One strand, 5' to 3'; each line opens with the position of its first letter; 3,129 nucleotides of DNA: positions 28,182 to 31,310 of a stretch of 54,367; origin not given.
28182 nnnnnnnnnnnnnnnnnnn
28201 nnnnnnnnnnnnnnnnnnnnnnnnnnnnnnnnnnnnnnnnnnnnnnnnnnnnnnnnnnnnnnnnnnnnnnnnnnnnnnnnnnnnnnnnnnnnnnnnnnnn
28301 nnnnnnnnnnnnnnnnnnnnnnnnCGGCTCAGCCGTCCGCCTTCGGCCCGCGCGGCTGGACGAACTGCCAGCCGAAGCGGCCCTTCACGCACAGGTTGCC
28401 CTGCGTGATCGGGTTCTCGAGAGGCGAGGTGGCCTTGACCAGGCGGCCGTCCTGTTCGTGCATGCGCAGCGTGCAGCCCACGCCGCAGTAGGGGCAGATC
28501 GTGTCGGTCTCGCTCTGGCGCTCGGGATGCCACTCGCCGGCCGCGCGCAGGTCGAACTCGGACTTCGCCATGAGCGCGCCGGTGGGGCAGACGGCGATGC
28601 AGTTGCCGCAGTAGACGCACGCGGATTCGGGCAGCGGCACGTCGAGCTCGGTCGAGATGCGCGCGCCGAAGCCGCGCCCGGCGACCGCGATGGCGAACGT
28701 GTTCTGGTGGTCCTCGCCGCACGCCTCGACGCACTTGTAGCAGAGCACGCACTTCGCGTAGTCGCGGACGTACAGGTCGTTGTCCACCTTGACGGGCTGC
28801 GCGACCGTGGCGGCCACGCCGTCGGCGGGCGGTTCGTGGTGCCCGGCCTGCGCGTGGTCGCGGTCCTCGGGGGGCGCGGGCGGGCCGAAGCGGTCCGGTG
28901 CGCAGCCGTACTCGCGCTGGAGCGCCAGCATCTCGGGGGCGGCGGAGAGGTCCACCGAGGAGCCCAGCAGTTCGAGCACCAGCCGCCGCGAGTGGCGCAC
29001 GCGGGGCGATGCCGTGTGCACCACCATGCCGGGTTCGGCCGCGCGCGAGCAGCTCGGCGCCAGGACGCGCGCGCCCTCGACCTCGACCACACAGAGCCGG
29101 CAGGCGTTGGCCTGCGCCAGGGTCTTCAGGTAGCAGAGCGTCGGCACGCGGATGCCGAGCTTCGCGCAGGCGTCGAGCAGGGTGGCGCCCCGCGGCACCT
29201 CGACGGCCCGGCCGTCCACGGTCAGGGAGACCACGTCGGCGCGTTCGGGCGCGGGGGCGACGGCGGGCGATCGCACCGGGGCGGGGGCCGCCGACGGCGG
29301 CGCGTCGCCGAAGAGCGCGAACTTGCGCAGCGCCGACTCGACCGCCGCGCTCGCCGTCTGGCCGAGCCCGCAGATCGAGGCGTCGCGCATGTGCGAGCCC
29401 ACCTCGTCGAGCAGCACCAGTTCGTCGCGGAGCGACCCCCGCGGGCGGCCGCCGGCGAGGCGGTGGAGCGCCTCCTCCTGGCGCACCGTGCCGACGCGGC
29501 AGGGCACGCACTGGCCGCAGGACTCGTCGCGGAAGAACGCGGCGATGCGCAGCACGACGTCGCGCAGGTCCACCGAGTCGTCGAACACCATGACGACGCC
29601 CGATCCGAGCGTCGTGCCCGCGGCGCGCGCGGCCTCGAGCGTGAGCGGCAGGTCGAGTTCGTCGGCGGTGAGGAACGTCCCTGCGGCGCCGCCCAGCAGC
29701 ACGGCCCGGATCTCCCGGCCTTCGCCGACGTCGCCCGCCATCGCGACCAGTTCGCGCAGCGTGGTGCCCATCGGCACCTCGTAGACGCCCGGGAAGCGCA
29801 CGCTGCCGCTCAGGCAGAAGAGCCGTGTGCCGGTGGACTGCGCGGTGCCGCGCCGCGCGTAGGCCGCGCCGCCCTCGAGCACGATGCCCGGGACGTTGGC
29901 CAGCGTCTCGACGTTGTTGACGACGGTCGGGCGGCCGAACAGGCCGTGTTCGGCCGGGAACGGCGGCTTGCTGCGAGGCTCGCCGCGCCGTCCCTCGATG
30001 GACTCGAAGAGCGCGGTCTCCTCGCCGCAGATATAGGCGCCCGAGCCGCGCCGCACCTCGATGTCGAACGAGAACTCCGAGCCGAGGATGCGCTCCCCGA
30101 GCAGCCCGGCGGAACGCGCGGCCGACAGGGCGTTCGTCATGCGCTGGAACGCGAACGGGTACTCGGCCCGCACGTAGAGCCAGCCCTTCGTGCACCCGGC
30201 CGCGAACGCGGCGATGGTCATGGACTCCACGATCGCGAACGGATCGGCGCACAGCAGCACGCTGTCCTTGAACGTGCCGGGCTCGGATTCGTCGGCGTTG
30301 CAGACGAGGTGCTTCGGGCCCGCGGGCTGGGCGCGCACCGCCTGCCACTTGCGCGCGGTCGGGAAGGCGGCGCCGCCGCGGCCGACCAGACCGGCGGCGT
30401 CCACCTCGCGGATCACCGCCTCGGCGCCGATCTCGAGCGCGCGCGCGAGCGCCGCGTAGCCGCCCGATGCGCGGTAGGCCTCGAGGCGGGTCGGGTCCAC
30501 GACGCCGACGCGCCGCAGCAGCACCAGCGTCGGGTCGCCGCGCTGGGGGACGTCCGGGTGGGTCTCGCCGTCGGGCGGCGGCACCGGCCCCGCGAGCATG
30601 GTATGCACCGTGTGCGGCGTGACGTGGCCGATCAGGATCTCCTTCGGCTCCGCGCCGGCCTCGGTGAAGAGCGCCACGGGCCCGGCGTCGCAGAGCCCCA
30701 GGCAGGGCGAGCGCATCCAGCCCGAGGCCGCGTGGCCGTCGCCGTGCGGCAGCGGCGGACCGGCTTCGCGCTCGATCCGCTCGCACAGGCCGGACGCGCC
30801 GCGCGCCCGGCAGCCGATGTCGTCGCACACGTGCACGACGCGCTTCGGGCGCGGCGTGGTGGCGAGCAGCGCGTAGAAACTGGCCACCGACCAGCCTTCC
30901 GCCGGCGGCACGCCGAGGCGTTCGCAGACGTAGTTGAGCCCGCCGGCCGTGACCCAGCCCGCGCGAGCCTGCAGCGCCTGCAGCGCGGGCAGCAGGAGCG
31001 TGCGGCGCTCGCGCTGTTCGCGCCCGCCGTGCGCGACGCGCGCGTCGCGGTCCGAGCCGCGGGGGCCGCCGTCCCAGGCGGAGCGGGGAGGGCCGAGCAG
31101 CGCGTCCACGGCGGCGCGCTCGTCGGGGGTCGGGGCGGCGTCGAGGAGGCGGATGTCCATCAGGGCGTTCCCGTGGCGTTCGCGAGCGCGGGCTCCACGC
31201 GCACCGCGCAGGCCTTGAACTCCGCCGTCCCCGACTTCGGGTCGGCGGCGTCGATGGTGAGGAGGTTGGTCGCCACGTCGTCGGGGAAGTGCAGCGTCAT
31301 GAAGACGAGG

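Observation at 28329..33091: Fissioned and order-permuted NAD-type formate dehydrogenase: the catalytic MopB body is encoded upstream of a 943-aa NuoE-NuoF-NuoG' fusion that retains the MopB 4Fe-4S cap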

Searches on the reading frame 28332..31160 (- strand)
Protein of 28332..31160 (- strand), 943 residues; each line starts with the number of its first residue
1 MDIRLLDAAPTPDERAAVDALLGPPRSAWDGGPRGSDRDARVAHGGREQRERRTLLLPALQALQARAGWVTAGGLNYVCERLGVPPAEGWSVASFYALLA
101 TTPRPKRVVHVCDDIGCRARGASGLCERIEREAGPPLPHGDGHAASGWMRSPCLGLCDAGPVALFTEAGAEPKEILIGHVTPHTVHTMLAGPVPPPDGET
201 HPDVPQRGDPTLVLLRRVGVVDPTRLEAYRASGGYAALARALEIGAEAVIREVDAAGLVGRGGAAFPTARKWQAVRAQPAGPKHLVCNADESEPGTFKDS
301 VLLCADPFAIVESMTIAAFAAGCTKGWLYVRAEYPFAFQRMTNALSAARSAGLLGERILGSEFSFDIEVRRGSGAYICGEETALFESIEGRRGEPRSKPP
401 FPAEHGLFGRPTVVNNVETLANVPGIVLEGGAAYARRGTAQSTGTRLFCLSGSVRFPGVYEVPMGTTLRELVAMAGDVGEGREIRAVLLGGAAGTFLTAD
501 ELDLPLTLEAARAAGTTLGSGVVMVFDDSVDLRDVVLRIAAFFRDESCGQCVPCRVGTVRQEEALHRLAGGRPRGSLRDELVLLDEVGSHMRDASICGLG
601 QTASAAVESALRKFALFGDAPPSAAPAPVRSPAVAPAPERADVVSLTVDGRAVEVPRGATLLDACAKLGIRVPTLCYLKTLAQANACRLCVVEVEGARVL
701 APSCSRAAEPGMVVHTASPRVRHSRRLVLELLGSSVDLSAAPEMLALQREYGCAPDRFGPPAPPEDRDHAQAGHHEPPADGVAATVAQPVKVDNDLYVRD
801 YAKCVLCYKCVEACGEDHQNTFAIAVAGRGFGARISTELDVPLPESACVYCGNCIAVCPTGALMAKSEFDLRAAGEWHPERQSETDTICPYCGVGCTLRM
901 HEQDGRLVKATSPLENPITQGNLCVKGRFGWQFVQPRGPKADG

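Call 7: search_protein_families(library=pfam, proteins=[window:28332-31160:-])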
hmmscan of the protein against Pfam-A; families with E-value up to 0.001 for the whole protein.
seq(943 aa): 12 families
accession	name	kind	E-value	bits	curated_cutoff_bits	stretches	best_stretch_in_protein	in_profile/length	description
PF01512.22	Complex1_51K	-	2.1e-45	154.7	31.2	1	253-424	1-149/150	Nuo51 FMN-binding domain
PF10589.14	NADH_4Fe-4S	-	1.9e-21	76.2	23.5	1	534-615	1-79/85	NADH-ubiquinone oxidoreductase-F iron-sulfur binding region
PF01257.25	2Fe-2S_thioredx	-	2.2e-20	73.4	24.8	1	50-167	9-126/145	Thioredoxin-like [2Fe-2S] ferredoxin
PF13510.11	Fer2_4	-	2.2e-20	72.9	22.8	1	643-718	3-81/82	2Fe-2S iron-sulfur cluster binding domain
PF04879.21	Molybdop_Fe4S4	-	5e-18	65.3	22.7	1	884-935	3-54/55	Molybdopterin oxidoreductase Fe4S4 domain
PF10531.15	SLBB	-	5.9e-09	36.1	27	1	448-476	2-30/55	SLBB domain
PF12838.12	Fer4_7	-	1.3e-06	29.2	27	1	803-862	1-52/52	4Fe-4S dicluster domain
PF00037.32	Fer4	-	4.5e-06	26.7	21.1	1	845-863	5-23/24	4Fe-4S binding domain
PF22117.2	Fer4_Nqo3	-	8.8e-06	26.3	27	1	801-863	8-66/67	NADH-quinone oxidoreductase subunit 3, ferredoxin-like domain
PF13187.11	Fer4_9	-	0.00015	22.1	27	1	803-862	1-51/52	4Fe-4S dicluster domain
PF13237.11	Fer4_10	-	0.00049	20.4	25.5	0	846-896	7-48/53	4Fe-4S dicluster domain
PF14697.11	Fer4_21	-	0.00065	20.2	35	1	801-861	5-55/59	4Fe-4S dicluster domain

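Call 8: search_protein_families(library=ncbifam, proteins=[window:28332-31160:-])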
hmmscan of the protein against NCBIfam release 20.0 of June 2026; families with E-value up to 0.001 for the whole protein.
seq(943 aa): 44 families (the best 25 are shown)
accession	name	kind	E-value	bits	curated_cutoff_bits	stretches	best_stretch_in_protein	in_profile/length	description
TIGR01959.1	nuoF_fam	equivalog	3.2e-132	440.8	558.65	1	216-614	4-402/410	NADH-quinone oxidoreductase subunit NuoF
NF010120.0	PRK13596.1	equivalog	1.6e-102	343.2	389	1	223-614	17-409/433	NADH-quinone oxidoreductase subunit NuoF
NF008436.0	PRK11278.1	equivalog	4.3e-97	325.8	749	1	222-572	23-378/448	NADH-quinone oxidoreductase subunit NuoF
NF040763.1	FeFe_hydrog_A6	exception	3.5e-47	161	765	1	644-869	1-211/571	NADH-dependent [FeFe] hydrogenase, group A6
NF005745.0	PRK07569.1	equivalog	5.3e-39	134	333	2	642-732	2-92/238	bidirectional hydrogenase complex protein HoxU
TIGR01973.1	NuoG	equivalog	1.7e-35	122.9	470.05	2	646-732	1-87/606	NADH-quinone oxidoreductase subunit NuoG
NF005895.0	PRK07860.1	equivalog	6.9e-28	97.1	802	1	636-935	10-287/811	NADH-quinone oxidoreductase subunit G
NF040762.1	Hydr_FeFe_Clost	exception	7.4e-27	94.2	900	2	646-727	3-84/572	ferredoxin hydrogenase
NF006305.0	PRK08493.1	equivalog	2.1e-23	82.3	591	2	644-730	2-86/819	NADH-quinone oxidoreductase subunit G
NF009454.0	PRK12814.1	equivalog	2e-19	69.4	916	1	643-731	3-91/657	putative NADPH-dependent glutamate synthase small subunit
NF005722.0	PRK07539.1-2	equivalog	8.4e-18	64.9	141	1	42-189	13-153/157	NADH-quinone oxidoreductase subunit NuoE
TIGR01958.1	nuoE_fam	subfamily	9.7e-16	58.2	142.4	1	50-166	12-128/148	NADH-quinone oxidoreductase subunit NuoE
NF003454.1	PRK05035.1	equivalog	6.1e-14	51.4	345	1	245-496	122-336/556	electron transport complex subunit RsxC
TIGR02512.1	FeFe_hydrog_A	subfamily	1.9e-13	50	405.95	1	798-870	3-74/375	[FeFe] hydrogenase, group A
TIGR01945.1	rnfC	subfamily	1.9e-13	49.8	245.95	1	243-492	118-329/435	RnfABCDGE type electron transport complex subunit C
TIGR01591.1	Fdh-alpha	equivalog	7.9e-11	40.8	666.25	1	887-935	1-49/672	formate dehydrogenase subunit alpha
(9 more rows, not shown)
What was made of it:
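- On Metal-dependent formate dehydrogenase catalytic subunit (MopB; NCBIfam TIGR01591 Fdh-alpha): This is marginal because profile positions 1-51 are missing (call 8).
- Domain content and the exact complementarity of the two chains on one family profile (calls 7, 8). The body starts exactly where the cap ends on one profile (call 8).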

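Call 17: find_homologous_proteins(query=window:28332-31160:-, max_evalue=1e-20)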
Query window:28332-31160:- (943 aa): 8000 proteins with E <= 1e-20 among 8000 candidates; the best 120 are listed.
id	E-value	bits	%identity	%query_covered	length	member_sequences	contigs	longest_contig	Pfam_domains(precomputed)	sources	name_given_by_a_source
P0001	0.0e+0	2057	95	100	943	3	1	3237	PF10531.16,PF13510.12,PF10589.15,PF00037.33,PF01257.26,PF12838.13,PF01512.23,PF22117.3,PF04879.22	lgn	-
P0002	0.0e+0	1906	89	100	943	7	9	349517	PF10531.16,PF13510.12,PF10589.15,PF00037.33,PF01257.26,PF12838.13,PF01512.23,PF22117.3,PF04879.22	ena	-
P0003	0.0e+0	1885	88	100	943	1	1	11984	PF10531.16,PF13510.12,PF10589.15,PF00037.33,PF01257.26,PF22461.3,PF12838.13,PF01512.23,PF22117.3,PF04879.22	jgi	-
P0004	0.0e+0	1774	83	100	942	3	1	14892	PF10531.16,PF13510.12,PF10589.15,PF00037.33,PF01257.26,PF22461.3,PF12838.13,PF01512.23,PF22117.3,PF04879.22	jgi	jgi:NADH-quinone oxidoreductase subunit F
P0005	0.0e+0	1771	82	100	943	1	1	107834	PF10531.16,PF13510.12,PF10589.15,PF00037.33,PF01257.26,PF22461.3,PF12838.13,PF01512.23,PF04879.22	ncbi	-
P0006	0.0e+0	1677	80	99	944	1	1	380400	PF10531.16,PF13510.12,PF10589.15,PF00037.33,PF01257.26,PF22461.3,PF12838.13,PF01512.23,PF22117.3,PF04879.22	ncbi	-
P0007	0.0e+0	1535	75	99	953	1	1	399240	PF10531.16,PF13510.12,PF10589.15,PF00037.33,PF01257.26,PF22461.3,PF12838.13,PF01512.23,PF22117.3,PF04879.22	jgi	-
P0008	0.0e+0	1526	73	99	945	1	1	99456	PF10531.16,PF13510.12,PF10589.15,PF01257.26,PF22461.3,PF12838.13,PF01512.23,PF22117.3,PF04879.22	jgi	jgi:NADH-quinone oxidoreductase subunit F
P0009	0.0e+0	1524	74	100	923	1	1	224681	PF10531.16,PF13510.12,PF10589.15,PF00037.33,PF01257.26,PF22461.3,PF12838.13,PF01512.23,PF22117.3,PF13187.12,PF04879.22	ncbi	-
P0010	0.0e+0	1517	72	100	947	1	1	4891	PF10531.16,PF13510.12,PF10589.15,PF00037.33,PF01257.26,PF22461.3,PF12838.13,PF01512.23,PF22117.3,PF04879.22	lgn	-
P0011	0.0e+0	1515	73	100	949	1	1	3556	PF10531.16,PF13510.12,PF10589.15,PF00037.33,PF01257.26,PF12838.13,PF01512.23,PF22117.3,PF04879.22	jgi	-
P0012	0.0e+0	1501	72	100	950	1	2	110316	PF10531.16,PF13510.12,PF10589.15,PF00037.33,PF01257.26,PF22461.3,PF12838.13,PF01512.23,PF22117.3,PF04879.22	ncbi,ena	-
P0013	0.0e+0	1500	71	100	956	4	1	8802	PF10531.16,PF13510.12,PF10589.15,PF00037.33,PF01257.26,PF22461.3,PF12838.13,PF01512.23,PF22117.3,PF04879.22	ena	-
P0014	0.0e+0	1497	72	99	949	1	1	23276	PF10531.16,PF13510.12,PF10589.15,PF00111.33,PF00037.33,PF01257.26,PF22461.3,PF12838.13,PF01512.23,PF22117.3,PF04879.22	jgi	jgi:NADH-quinone oxidoreductase subunit F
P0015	0.0e+0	1496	71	99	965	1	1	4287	PF10531.16,PF13510.12,PF10589.15,PF00037.33,PF01257.26,PF22461.3,PF12838.13,PF01512.23,PF22117.3,PF04879.22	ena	-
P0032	0.0e+0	1456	69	99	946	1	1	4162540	PF10531.16,PF13510.12,PF10589.15,PF00037.33,PF01257.26,PF22461.3,PF12838.13,PF01512.23,PF22117.3,PF04879.22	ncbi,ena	-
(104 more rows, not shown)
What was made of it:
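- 28329..31160 (-): Gene for the 943-aa (about 100 kDa) NuoE-NuoF-NuoG'-cap electron-transfer chain. About 47 database clusters have the same full-length architecture at 66-95% identity (call 17).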

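Call 18: find_related_loci(query=window:28332-31160:-, collection=genome_contigs, flank=6000)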
Query window:28332-31160:- (943 aa) in genome_contigs; peptide patterns used: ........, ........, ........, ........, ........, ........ (x = any residue, [..] = any of these).
600 stretches matched a pattern (row limit reached: there are more); 512 encode a relative of the query (tblastn E <= 1e-3); the best 80 are kept; 80 distinct loci.
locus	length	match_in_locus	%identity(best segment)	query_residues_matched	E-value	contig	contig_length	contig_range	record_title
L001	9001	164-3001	70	1-936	0e+0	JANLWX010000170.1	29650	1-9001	MAG: Candidatus Eisenbacteria bacterium isolate OTE_20_metabat_201 OTE_20_k141_3902119, whole genome shotgun sequence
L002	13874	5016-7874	69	1-943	0e+0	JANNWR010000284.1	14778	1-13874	MAG: bacterium isolate VAR_34_metabat_33 VAR_34_k141_2982062, whole genome shotgun sequence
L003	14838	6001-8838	68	1-936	0e+0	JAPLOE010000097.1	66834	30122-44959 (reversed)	MAG: Planctomycetota bacterium isolate LacPavin_0920_WC70_MAG_70_9 LacPavin_0920_WC70_scaffold_330507, whole genome shot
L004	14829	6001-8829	71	1-936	0e+0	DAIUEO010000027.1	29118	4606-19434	MAG TPA_asm: Candidatus Eisenbacteria bacterium isolate CTOTU25980 NODE_341_length_29118_cov_4.304511, whole genome shot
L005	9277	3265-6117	67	1-939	0e+0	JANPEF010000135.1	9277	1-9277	MAG: Candidatus Eisenbacteria bacterium isolate VAR_78_metabat_282 VAR_78_k141_2766964, whole genome shotgun sequence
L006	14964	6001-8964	62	1-937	0e+0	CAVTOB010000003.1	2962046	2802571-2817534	MAG: uncultured Gemmatimonadaceae bacterium isolate MFD00822.bin.1.145 genome assembly, contig: contig_76030, whole geno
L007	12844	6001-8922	60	1-935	0e+0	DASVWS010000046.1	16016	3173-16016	MAG TPA_asm: Gemmatimonadaceae bacterium isolate SMAG_U2554 k141_858109, whole genome shotgun sequence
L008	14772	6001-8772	60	1-942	0e+0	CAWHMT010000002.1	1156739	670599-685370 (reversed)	MAG: uncultured Gemmatimonadales bacterium isolate MFD02809.bin.1.217 genome assembly, contig: contig_132265, whole geno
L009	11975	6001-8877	61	1-943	0e+0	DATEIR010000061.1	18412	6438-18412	MAG TPA_asm: Gemmatimonadales bacterium isolate SMAG_U8843 k141_1106658, whole genome shotgun sequence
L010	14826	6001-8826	60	1-943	0e+0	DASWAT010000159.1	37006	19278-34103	MAG TPA_asm: Actinomycetota bacterium isolate SMAG_U2663 k141_268119, whole genome shotgun sequence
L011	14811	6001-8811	61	1-935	0e+0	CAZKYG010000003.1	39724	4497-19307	MAG TPA_asm: uncultured Gemmatimonas sp. isolate binchicken_co84_382 genome assembly, contig: k141_1746774, whole genome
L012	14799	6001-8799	59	1-937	0e+0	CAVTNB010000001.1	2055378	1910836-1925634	MAG: uncultured proteobacterium isolate MFD02248.bin.2.139 genome assembly, contig: contig_15771, whole genome shotgun s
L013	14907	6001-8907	57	1-937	0e+0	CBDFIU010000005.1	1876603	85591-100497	MAG: Bryobacterales bacterium isolate 72694c57-33f0-400b-a472-4fa8b87dc235 genome assembly, contig: contig_5, whole geno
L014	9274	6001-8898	60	1-937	0e+0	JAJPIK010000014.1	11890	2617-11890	MAG: Chloroflexota bacterium isolate Centralia_MAG_325 k107_3605366, whole genome shotgun sequence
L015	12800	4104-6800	58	1-938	0e+0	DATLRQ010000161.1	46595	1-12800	MAG TPA_asm: Candidatus Micrarchaeaceae archaeon isolate SMAG_U13908 k141_981419, whole genome shotgun sequence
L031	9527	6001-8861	62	1-943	0e+0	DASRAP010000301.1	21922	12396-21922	MAG TPA_asm: Gemmatimonadaceae bacterium isolate SMAG_U11121 k141_4583645, whole genome shotgun sequence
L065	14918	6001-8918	62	1-937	0e+0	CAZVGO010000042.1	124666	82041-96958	MAG TPA_asm: uncultured Anaerolineaceae bacterium isolate binchicken_co31_244 genome assembly, contig: k141_4313665, who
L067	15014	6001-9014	57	1-942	0e+0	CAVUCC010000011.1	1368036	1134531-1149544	MAG: uncultured Chloroflexia bacterium isolate MFD02923.bin.2.55 genome assembly, contig: contig_6522, whole genome shot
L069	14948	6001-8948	59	1-937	0e+0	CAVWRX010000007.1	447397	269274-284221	MAG: uncultured Chloroflexia bacterium isolate MFD05442.bin.2.238 genome assembly, contig: contig_37334, whole genome sh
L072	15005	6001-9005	57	1-942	0e+0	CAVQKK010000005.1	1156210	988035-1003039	MAG: uncultured Chloroflexia bacterium isolate MFD02416.bin.1.295 genome assembly, contig: contig_3631, whole genome sho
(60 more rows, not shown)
